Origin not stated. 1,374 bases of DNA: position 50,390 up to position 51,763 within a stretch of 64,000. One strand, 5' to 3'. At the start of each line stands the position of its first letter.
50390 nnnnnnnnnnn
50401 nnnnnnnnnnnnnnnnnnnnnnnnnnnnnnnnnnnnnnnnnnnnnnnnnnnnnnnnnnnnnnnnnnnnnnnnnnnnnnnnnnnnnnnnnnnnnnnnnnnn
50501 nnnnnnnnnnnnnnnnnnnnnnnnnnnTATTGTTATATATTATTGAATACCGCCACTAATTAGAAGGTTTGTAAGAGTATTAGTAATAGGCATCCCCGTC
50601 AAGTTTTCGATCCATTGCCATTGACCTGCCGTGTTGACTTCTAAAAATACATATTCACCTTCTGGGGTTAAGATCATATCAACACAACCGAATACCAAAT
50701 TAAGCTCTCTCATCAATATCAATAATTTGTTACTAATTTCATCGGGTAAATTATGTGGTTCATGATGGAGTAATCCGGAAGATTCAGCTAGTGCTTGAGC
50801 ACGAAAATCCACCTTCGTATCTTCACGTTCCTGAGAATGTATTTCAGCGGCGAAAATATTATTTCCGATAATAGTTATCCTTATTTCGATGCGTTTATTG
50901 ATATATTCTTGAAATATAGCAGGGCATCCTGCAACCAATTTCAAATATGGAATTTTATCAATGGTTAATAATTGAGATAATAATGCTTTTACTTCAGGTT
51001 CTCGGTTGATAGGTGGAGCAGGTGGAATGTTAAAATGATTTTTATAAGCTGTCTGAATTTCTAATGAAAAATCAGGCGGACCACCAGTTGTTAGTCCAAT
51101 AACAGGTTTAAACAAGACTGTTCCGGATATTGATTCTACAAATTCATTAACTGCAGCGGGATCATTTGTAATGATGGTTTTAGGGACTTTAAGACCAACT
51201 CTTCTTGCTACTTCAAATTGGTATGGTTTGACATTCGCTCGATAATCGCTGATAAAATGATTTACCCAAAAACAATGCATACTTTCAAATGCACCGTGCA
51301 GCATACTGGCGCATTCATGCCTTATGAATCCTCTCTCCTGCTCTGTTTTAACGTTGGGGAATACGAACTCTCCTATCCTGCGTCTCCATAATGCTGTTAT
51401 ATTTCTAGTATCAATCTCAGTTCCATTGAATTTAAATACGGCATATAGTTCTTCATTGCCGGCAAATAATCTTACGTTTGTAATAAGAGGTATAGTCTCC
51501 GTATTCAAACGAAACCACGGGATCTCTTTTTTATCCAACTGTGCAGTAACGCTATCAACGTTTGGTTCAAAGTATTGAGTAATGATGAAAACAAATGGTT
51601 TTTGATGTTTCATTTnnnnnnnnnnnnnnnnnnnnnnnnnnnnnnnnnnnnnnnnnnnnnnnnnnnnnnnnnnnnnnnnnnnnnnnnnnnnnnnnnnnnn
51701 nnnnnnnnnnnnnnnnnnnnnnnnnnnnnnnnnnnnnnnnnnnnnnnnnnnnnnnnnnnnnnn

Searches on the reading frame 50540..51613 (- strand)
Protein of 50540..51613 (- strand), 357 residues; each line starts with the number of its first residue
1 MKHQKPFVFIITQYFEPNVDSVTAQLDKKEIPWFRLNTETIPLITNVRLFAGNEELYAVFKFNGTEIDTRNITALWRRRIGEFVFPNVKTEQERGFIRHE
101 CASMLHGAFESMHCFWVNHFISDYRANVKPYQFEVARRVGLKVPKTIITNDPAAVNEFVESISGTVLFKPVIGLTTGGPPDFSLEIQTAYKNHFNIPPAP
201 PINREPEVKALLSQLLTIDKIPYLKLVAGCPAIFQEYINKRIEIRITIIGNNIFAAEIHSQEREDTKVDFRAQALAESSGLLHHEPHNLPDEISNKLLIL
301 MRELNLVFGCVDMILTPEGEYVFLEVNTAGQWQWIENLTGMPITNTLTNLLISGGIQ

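Call 3: search_protein_families(library=pfam, proteins=[window:50540-51613:-], max_evalue=0.01)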
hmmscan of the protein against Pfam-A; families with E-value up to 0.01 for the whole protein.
window:50540-51613:- (357 aa): 2 families
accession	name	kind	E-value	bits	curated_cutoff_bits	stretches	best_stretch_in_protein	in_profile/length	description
PF21068.3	ATPgraspMvdD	-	1.3e-11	45.1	27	1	18-120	13-117/121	MvdD pre-ATP grasp domain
PF08443.16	RimK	-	8.2e-07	29.2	21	1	233-348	77-185/188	RimK-like ATP-grasp domain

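Call 4: search_protein_families(library=ncbifam, proteins=[window:50540-51613:-], max_evalue=0.01)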
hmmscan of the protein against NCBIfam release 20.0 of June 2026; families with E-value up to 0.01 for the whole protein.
window:50540-51613:- (357 aa): 9 families
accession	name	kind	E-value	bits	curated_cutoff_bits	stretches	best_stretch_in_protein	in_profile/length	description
TIGR04187.1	GRASP_SAV_5884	subfamily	9.9e-67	225.3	350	2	204-351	172-311/312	ATP-grasp ribosomal peptide maturase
TIGR04185.1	ATPgraspMvdC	equivalog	5.5e-59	199.9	425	2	223-352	192-317/318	MvdC family ATP-grasp ribosomal peptide maturase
TIGR04184.1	ATPgraspMvdD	equivalog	3e-57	194.2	475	2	216-352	186-320/321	MvdD family ATP-grasp ribosomal peptide maturase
TIGR04192.1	GRASP_w_spasm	equivalog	2.3e-29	102.7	230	1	231-335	201-302/318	grasp-with-spasm system ATP-grasp peptide maturase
TIGR00768.1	rimK_fam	subfamily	6.2e-12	45.4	143.4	2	232-348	164-273/276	RimK family alpha-L-glutamate ligase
NF040720.1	MptN_Meth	equivalog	4e-08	32.7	350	1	138-349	111-288/291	tetrahydromethanopterin:alpha-L-glutamate ligase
TIGR02144.1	LysX_arch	equivalog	6e-07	28.8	275.6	1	233-351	166-275/281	lysine biosynthesis protein LysX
TIGR04356.1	grasp_GAK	hypoth_equivalog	0.00052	19.2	300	0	304-349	237-281/287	GAK system ATP-grasp enzyme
NF007764.0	PRK10446.1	equivalog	0.00069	19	331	0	233-348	175-283/300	30S ribosomal protein S6--L-glutamate ligase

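Call 11: find_related_loci(query=window:50540-51613:-, collection=genome_contigs, flank=6000)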
Query window:50540-51613:- (357 aa) in genome_contigs; peptide patterns used: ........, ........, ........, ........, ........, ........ (x = any residue, [..] = any of these).
45 stretches matched a pattern; 1 encode a relative of the query (tblastn E <= 1e-3); 1 distinct loci.
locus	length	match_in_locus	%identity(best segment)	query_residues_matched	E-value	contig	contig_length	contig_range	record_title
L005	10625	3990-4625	33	111-347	2e-35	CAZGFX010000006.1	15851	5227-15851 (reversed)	MAG TPA_asm: uncultured Gammaproteobacteria bacterium isolate binchicken_co115_126 genome assembly, contig: NODE_5803_le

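Call 12: find_homologous_proteins(query=window:50540-51613:-, max_evalue=1e-10)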
Query window:50540-51613:- (357 aa): 399 proteins with E <= 1e-10 among 3557 candidates; the best 120 are listed.
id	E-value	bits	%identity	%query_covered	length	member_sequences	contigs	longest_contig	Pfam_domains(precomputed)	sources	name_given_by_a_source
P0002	1.3e-241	819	100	100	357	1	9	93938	PF08443.17,PF21068.4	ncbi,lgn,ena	-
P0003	7.8e-170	583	69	99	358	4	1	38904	PF08443.17,PF21068.4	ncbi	-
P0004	1.8e-163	562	69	99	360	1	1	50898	PF21068.4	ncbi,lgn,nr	ncbi:MAG: hypothetical protein M1330_02815 [Armatimonadetes bacterium]|nr:hypothetical protein [Arma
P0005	2.2e-137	476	56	99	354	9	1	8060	PF21068.4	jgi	jgi:glutathione synthase/RimK-type ligase-like ATP-grasp enzyme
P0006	7.8e-111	389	49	98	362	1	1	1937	PF08443.17,PF21068.4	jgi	-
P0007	2.1e-109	384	49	98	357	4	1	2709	PF08443.17,PF21068.4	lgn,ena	-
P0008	5.3e-109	383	50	98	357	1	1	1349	PF21068.4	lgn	-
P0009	2.7e-106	374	49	99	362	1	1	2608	PF21068.4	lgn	-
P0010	5.5e-106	373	49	98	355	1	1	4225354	PF21068.4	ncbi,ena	-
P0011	8.8e-106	372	49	99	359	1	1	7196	PF21068.4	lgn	-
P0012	3.5e-105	370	48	98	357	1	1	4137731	PF08443.17,PF21068.4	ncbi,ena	-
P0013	4.6e-102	360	46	97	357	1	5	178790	PF21068.4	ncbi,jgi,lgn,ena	-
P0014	7.0e-102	359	49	98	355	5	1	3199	PF08443.17,PF21068.4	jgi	jgi:glutathione synthase/RimK-type ligase-like ATP-grasp enzyme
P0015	2.3e-101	357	48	98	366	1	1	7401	PF21068.4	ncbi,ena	-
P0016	7.2e-101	356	46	97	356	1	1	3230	PF21068.4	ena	-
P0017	2.5e-100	354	49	97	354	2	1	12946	PF21068.4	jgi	jgi:glutathione synthase/RimK-type ligase-like ATP-grasp enzyme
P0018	5.6e-100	353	48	97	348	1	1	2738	PF08443.17,PF21068.4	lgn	-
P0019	4.2e-99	350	45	97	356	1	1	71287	PF21068.4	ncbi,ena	-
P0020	2.1e-98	348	46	99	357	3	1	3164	PF21068.4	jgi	-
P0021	4.4e-98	347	46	99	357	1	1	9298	PF21068.4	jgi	jgi:glutathione synthase/RimK-type ligase-like ATP-grasp enzyme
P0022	5.5e-98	346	47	98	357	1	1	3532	PF08443.17,PF21068.4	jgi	jgi:hypothetical protein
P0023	1.3e-97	345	45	99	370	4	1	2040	PF21068.4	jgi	jgi:glutathione synthase/RimK-type ligase-like ATP-grasp enzyme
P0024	1.4e-97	345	45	99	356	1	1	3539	PF21068.4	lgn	-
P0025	2.4e-97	344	47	97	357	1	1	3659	PF21068.4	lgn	-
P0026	1.5e-96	342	46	97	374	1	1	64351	PF21068.4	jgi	jgi:glutathione synthase/RimK-type ligase-like ATP-grasp enzyme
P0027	1.8e-96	341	45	99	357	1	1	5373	PF21068.4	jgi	jgi:hypothetical protein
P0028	8.3e-96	339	45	98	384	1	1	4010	PF21068.4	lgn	-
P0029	1.0e-94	336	46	97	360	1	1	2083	PF21068.4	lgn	-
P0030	1.5e-94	335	45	97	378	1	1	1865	PF21068.4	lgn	-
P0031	2.7e-94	334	47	91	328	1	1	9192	PF21068.4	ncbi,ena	-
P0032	3.8e-94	334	45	99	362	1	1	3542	PF21068.4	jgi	jgi:hypothetical protein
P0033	6.5e-94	333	45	99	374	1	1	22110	PF21068.4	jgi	jgi:hypothetical protein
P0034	4.7e-93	330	44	99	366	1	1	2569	PF21068.4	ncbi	-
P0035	1.1e-92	329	44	99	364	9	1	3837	PF21068.4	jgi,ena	-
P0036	1.4e-92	329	45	97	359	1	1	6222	PF21068.4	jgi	jgi:hypothetical protein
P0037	2.0e-92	328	44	99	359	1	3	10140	PF21068.4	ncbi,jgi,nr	ncbi:MAG TPA: hypothetical protein VGX70_01925 [Gemmataceae bacterium]|jgi:hypothetical protein|nr:h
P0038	1.0e-91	326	44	98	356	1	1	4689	PF08443.17,PF21068.4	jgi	jgi:hypothetical protein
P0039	2.0e-91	325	46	99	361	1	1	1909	PF08443.17,PF21068.4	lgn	-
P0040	1.2e-90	322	44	99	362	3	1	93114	PF21068.4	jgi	jgi:hypothetical protein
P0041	8.7e-89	316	43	99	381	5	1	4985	PF21068.4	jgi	jgi:hypothetical protein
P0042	1.1e-87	312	44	97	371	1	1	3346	PF21068.4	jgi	jgi:hypothetical protein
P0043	2.7e-86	308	44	97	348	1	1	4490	PF21068.4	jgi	jgi:glutathione synthase/RimK-type ligase-like ATP-grasp enzyme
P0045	3.7e-83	298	42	96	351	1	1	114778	PF21068.4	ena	-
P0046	1.0e-82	296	42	98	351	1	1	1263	PF08443.17,PF21068.4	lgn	-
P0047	2.9e-82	295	43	96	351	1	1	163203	PF21068.4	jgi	jgi:hypothetical protein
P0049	6.5e-78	280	42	96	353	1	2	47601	PF21068.4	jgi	jgi:glutathione synthase/RimK-type ligase-like ATP-grasp enzyme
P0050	8.0e-77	277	41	98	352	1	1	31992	PF02955.22,PF21068.4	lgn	-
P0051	6.0e-75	271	39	96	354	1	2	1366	PF21068.4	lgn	-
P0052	8.6e-74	267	42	85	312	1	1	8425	PF21068.4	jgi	jgi:glutathione synthase/RimK-type ligase-like ATP-grasp enzyme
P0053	2.0e-73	266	41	89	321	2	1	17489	PF21068.4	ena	-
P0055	1.7e-72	262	38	98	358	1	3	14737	PF21068.4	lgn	-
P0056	9.6e-66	240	39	97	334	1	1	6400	PF21068.4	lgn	-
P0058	4.5e-64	235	36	97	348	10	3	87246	PF21068.4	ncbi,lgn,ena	-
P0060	1.1e-62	230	37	97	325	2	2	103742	PF21068.4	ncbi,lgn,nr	ncbi:MAG: hypothetical protein HXY46_12350 [Syntrophaceae bacterium]|nr:hypothetical protein [Syntro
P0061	5.3e-62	228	36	98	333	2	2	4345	PF21068.4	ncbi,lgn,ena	-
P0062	1.1e-61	227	35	97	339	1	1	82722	PF21068.4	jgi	jgi:glutathione synthase/RimK-type ligase-like ATP-grasp enzyme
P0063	1.3e-59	220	36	98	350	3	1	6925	PF08443.17,PF21068.4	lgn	-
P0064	1.4e-59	220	37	97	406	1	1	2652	PF08443.17,PF21068.4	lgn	-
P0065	5.0e-59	218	37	98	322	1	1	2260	PF21068.4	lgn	-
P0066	6.7e-59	218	34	97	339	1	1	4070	PF21068.4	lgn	-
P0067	8.1e-57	211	34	97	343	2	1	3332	PF21068.4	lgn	-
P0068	1.3e-55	207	33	97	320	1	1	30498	PF08443.17,PF21068.4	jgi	jgi:glutathione synthase/RimK-type ligase-like ATP-grasp enzyme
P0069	1.7e-55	207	35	97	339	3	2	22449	PF21068.4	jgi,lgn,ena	jgi:glutathione synthase/RimK-type ligase-like ATP-grasp enzyme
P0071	5.1e-55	205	34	97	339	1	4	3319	PF21068.4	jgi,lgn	-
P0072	5.3e-55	205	32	97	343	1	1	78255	PF21068.4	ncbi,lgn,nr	ncbi:MAG: ATP-dependent carboxylate-amine ligase [Blastocatellia bacterium]|nr:ATP-dependent carboxy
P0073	1.2e-54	204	34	97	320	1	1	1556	PF08443.17,PF21068.4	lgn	-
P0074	2.6e-54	203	33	97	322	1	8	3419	PF08443.17,PF21068.4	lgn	-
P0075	3.4e-54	202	33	97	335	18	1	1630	PF21068.4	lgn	-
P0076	6.8e-54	201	33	98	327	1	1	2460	PF08443.17,PF21068.4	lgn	-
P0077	7.2e-54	201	33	99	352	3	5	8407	PF21068.4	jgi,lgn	jgi:glutathione synthase/RimK-type ligase-like ATP-grasp enzyme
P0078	2.6e-53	199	32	97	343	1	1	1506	PF21068.4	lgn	-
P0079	4.4e-53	199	34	97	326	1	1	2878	PF21068.4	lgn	-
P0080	5.0e-53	198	35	97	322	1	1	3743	PF08443.17,PF21068.4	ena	-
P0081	6.2e-53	198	35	96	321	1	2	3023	PF08443.17,PF21068.4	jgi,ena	-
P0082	7.5e-53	198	34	98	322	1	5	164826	PF08443.17,PF21068.4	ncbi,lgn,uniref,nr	ncbi:MAG: ATP-grasp ribosomal peptide maturase [Chloroflexi bacterium OHK40]|uniref:MvdC/MvdD family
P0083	1.2e-52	197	33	97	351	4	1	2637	PF21068.4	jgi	jgi:hypothetical protein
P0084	2.1e-52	196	33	97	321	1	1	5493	PF08443.17,PF21068.4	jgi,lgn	jgi:glutathione synthase/RimK-type ligase-like ATP-grasp enzyme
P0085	3.0e-52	196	33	97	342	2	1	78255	PF21068.4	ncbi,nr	ncbi:MAG: hypothetical protein K1Y36_12980 [Blastocatellia bacterium]|nr:hypothetical protein [Blast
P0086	3.1e-52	196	34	97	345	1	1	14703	PF21068.4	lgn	-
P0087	9.6e-52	194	35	98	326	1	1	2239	PF21068.4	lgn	-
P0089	3.4e-51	192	34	97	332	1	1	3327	PF08443.17,PF21068.4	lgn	-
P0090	7.5e-51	191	33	98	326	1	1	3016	PF21068.4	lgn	-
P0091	1.3e-50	191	35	98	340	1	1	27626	PF21068.4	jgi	jgi:ATP-grasp ribosomal peptide maturase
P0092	1.3e-50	190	35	99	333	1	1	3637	PF21068.4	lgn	-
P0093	2.5e-50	190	35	97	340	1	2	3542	PF21068.4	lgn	-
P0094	3.5e-50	189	33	98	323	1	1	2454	PF21068.4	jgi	jgi:glutathione synthase/RimK-type ligase-like ATP-grasp enzyme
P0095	5.5e-50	188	34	98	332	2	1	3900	PF02955.22,PF08443.17,PF21068.4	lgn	-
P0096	8.7e-50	188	34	98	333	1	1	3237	PF21068.4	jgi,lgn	jgi:glutathione synthase/RimK-type ligase-like ATP-grasp enzyme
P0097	8.8e-50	188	33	97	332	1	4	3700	PF21068.4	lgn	-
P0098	9.6e-50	188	34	98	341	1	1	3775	PF21068.4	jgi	jgi:hypothetical protein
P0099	1.1e-49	187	34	98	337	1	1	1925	PF21068.4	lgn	-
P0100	4.8e-49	185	32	97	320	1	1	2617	PF08443.17,PF21068.4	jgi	-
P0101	1.2e-48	184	33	98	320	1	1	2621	PF08443.17,PF21068.4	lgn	-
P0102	1.4e-48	184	32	97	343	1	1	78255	PF21068.4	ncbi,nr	ncbi:MAG: hypothetical protein K1Y36_12975 [Blastocatellia bacterium]|nr:hypothetical protein [Blast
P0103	1.6e-48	184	33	97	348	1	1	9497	PF21068.4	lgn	-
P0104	1.8e-48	183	31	98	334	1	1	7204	PF21068.4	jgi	jgi:glutathione synthase/RimK-type ligase-like ATP-grasp enzyme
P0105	2.1e-48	183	32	97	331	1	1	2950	PF21068.4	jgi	jgi:glutathione synthase/RimK-type ligase-like ATP-grasp enzyme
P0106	2.2e-48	183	32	97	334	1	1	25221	PF21068.4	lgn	-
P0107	3.3e-48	183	34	97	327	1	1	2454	PF08443.17,PF18299.7,PF21068.4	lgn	-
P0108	4.6e-48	182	35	98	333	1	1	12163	PF21068.4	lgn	-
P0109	6.1e-48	182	31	97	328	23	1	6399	PF21068.4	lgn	-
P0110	7.0e-48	182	31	98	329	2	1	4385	PF21068.4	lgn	-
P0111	9.8e-48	181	31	98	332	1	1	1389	PF21068.4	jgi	jgi:hypothetical protein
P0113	1.8e-47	180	31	97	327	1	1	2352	PF21068.4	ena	-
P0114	1.9e-47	180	33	97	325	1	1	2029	PF08443.17,PF21068.4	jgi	-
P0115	1.9e-47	180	32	97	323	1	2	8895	PF08443.17,PF21068.4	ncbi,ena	-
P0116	2.0e-47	180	37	81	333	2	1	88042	PF21068.4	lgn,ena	-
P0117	4.4e-47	179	33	97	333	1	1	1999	PF21068.4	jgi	jgi:hypothetical protein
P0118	7.5e-47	178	34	97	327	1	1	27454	PF21068.4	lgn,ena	-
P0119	7.7e-47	178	32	97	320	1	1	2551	PF21068.4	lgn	-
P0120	8.3e-47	178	35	97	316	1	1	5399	PF21068.4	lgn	-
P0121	1.3e-46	177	33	97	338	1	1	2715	PF21068.4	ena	-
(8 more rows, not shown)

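Call 13: find_encoding_contigs(protein=P0003, flank=5000, max_places=2)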
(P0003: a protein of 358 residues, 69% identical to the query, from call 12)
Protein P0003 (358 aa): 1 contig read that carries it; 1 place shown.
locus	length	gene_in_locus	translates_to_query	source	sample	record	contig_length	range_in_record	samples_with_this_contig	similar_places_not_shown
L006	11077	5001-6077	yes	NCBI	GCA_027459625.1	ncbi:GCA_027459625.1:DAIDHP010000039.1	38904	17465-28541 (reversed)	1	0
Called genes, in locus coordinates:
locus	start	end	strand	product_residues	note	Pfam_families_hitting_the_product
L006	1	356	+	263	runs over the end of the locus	-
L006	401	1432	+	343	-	PF14020:DUF4236, PF07719:TPR_2 (faint), PF13428:TPR_14 (faint), PF13181:TPR_8 (faint), PF14559:TPR_19 (faint)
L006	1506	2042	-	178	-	-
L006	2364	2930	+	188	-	-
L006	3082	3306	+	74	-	-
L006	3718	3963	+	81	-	-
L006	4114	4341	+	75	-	-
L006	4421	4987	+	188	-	-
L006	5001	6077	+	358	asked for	PF21068:ATPgraspMvdD, PF08443:RimK (faint)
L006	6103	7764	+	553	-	PF09852:DUF2079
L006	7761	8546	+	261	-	PF07963:N_methyl (weak)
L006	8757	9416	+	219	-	PF09852:DUF2079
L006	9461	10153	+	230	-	PF09852:DUF2079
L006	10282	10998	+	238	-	PF08281:Sigma70_r4_2 (weak), PF04545:Sigma70_r4 (weak)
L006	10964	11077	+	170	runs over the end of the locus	PF01527:HTH_Tnp_1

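Call 14: find_encoding_contigs(protein=P0004, flank=5000, max_places=2)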
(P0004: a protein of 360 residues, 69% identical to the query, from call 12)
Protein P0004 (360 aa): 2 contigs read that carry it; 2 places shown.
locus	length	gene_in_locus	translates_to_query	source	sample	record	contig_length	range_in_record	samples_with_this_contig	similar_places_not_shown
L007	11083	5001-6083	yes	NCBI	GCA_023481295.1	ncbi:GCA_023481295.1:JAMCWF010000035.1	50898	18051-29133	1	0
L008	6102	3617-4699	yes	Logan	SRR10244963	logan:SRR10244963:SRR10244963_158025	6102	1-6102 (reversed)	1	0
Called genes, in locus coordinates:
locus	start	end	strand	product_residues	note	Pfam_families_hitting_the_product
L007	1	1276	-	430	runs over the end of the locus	-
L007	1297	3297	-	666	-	PF16875:Glyco_hydro_36N (weak), PF02065:Melibiase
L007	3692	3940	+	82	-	-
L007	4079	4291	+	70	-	-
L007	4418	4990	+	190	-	-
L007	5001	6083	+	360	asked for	PF21068:ATPgraspMvdD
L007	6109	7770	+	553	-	PF09852:DUF2079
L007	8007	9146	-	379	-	PF00150:Cellulase, PF02449:Glyco_hydro_42 (weak), PF00331:Glyco_hydro_10 (weak), PF07745:Glyco_hydro_53 (weak), PF11790:Glyco_hydro_cc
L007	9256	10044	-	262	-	PF09865:DUF2092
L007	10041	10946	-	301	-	PF09865:DUF2092 (weak)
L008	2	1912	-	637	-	?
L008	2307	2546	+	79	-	-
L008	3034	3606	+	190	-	-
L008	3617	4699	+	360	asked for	PF21068:ATPgraspMvdD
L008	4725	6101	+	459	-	?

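Call 15: find_encoding_contigs(protein=P0005, flank=5000, max_places=2)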
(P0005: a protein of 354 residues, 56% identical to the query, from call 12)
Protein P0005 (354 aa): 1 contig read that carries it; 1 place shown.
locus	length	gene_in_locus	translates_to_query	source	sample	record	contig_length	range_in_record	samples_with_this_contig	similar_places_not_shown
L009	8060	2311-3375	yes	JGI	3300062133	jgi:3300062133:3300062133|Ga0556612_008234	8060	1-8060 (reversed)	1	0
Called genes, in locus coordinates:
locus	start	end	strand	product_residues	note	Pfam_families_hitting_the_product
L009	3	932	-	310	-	?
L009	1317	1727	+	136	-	-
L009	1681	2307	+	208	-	-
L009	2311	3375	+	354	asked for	PF21068:ATPgraspMvdD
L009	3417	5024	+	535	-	PF09852:DUF2079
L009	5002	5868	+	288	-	PF07963:N_methyl (weak), PF07596:SBP_bac_10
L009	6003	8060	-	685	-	?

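Call 16: find_encoding_contigs(protein=P0010, flank=5000, max_places=2)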
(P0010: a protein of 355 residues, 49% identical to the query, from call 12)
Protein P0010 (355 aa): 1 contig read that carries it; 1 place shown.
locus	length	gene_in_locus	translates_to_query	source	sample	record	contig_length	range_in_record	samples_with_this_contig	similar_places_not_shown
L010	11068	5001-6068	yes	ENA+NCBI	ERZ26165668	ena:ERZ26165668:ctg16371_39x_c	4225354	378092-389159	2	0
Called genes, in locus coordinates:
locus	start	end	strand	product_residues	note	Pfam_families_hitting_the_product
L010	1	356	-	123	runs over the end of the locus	PF01527:HTH_Tnp_1 (weak), PF13384:HTH_23 (weak)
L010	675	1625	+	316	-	PF07963:N_methyl, PF07596:SBP_bac_10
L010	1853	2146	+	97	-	PF01527:HTH_Tnp_1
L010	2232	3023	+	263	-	PF13276:HTH_21 (weak), PF00665:rve, PF13683:rve_3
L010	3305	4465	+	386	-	PF00872:Transposase_mut, PF10551:MULE (weak)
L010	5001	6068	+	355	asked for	PF21068:ATPgraspMvdD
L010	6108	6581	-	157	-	PF03748:FliL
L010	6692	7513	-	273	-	PF13677:MotB_plug, PF00691:OmpA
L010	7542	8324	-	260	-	PF20560:MotA_N, PF01618:MotA_ExbB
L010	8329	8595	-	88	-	PF06289:FlbD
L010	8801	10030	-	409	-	PF00460:Flg_bb_rod, PF22692:LlgE_F_G_D1, PF07559:FlgE_D2, PF06429:Flg_bbr_C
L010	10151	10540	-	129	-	PF12611:Flagellar_put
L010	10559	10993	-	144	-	PF03963:FlgD, PF13861:FLgD_tudor (faint)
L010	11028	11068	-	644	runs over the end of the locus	-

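Call 20: find_encoding_contigs(protein=P0013, flank=4000, max_places=1)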
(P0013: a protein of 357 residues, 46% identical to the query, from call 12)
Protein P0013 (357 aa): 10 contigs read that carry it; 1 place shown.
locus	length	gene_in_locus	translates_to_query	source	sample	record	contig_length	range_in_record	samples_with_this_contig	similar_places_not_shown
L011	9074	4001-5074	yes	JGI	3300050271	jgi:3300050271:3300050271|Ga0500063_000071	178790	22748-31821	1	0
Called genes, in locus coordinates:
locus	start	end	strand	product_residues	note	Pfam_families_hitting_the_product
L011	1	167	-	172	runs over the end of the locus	PF01052:FliMN_C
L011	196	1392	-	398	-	PF02154:FliM, PF01052:FliMN_C (faint)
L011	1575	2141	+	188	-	-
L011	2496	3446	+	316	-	PF07963:N_methyl (weak), PF07596:SBP_bac_10 (weak)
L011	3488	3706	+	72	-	-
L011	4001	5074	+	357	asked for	PF21068:ATPgraspMvdD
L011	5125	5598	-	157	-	PF03748:FliL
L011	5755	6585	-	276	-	PF13677:MotB_plug, PF00691:OmpA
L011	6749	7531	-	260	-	PF20560:MotA_N, PF01618:MotA_ExbB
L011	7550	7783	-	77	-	PF06289:FlbD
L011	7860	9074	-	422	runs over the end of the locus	-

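Call 21: find_encoding_contigs(protein=P0012, flank=4000, max_places=1)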
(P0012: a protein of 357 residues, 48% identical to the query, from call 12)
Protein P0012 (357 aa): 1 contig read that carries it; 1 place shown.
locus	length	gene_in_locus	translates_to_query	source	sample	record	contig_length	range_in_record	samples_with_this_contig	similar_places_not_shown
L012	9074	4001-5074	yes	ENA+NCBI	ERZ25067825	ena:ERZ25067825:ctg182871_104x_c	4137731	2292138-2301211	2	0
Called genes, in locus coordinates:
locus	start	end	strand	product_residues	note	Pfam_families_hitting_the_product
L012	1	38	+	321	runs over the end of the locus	-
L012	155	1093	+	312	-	PF01497:Peripla_BP_2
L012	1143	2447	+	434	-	-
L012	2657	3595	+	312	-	PF07596:SBP_bac_10 (faint)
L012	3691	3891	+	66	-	-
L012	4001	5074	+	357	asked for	PF21068:ATPgraspMvdD, PF08443:RimK (faint)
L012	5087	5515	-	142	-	-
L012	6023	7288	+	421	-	PF08486:SpoIID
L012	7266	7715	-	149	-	PF10604:Polyketide_cyc2, PF03364:Polyketide_cyc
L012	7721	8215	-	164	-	-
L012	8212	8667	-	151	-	PF12867:DinB_2 (weak)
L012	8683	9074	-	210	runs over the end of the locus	PF01726:LexA_DNA_bind, PF00717:Peptidase_S24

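Call 22: find_encoding_contigs(protein=P0019, flank=4000, max_places=1)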
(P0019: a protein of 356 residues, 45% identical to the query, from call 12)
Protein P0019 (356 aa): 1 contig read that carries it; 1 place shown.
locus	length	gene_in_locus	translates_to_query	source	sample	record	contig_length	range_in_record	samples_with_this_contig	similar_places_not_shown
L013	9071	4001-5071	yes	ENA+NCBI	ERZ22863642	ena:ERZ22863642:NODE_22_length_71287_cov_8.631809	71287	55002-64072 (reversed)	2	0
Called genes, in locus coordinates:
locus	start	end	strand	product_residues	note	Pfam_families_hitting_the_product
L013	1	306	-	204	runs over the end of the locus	PF04347:FliO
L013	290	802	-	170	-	PF01052:FliMN_C, PF28396:SepQ_C (faint)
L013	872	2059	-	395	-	PF02154:FliM, PF01052:FliMN_C (faint)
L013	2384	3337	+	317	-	PF07963:N_methyl, PF07596:SBP_bac_10 (weak)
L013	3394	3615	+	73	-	-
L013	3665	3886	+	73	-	-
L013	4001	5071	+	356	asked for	PF21068:ATPgraspMvdD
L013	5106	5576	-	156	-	PF03748:FliL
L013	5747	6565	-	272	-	PF13677:MotB_plug, PF00691:OmpA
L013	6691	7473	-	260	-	PF20560:MotA_N, PF01618:MotA_ExbB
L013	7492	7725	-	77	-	PF06289:FlbD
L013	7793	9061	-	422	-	PF00460:Flg_bb_rod, PF22692:LlgE_F_G_D1, PF07559:FlgE_D2, PF06429:Flg_bbr_C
